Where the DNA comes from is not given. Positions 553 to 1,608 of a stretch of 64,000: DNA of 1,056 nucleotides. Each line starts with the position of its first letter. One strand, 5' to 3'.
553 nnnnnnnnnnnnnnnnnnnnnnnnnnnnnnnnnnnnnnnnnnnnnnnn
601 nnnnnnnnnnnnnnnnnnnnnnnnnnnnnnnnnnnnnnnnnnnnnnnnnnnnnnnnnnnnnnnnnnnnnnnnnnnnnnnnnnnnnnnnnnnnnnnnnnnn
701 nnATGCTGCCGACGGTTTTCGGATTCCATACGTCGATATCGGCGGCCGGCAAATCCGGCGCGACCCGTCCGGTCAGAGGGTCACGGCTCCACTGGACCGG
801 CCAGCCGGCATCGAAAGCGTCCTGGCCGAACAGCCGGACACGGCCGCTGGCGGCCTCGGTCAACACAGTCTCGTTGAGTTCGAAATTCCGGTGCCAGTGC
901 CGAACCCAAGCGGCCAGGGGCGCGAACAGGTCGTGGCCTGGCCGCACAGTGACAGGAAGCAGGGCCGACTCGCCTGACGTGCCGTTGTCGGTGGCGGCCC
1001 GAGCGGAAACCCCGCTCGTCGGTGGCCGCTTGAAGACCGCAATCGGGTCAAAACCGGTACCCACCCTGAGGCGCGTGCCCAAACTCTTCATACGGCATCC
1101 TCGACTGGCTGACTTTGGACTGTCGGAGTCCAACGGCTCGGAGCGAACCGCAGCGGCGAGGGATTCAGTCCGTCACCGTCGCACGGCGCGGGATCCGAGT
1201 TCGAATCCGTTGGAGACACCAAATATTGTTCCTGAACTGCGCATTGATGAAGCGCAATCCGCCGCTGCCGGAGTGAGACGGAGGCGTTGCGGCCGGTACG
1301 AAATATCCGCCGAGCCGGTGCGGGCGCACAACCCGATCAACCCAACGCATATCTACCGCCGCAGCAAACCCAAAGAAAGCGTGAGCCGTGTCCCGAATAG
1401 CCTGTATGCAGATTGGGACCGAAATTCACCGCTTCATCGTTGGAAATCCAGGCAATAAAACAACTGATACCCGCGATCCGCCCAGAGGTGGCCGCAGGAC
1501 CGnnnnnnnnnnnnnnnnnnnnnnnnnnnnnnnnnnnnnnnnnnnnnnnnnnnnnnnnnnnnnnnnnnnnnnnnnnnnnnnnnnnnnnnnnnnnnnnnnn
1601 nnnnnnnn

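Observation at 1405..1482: Three diverged copies of an ~80-nt intergenic element (1405-1482 +, 50191-50278 +, 24042-24127 -)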

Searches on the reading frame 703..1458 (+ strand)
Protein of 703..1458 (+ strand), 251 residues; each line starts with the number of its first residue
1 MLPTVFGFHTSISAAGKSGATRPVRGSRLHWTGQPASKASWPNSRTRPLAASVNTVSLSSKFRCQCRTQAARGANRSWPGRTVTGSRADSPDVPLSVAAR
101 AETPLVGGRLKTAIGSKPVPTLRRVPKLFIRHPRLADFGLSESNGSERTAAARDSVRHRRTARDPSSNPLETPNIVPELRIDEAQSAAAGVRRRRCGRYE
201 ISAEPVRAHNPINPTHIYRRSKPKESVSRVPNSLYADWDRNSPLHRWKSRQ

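Call 19: search_protein_families(library=pfam, proteins=[window:703-1458:+], max_evalue=0.001)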
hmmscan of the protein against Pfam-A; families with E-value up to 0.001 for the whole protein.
window:703-1458:+ (251 aa): 0 families
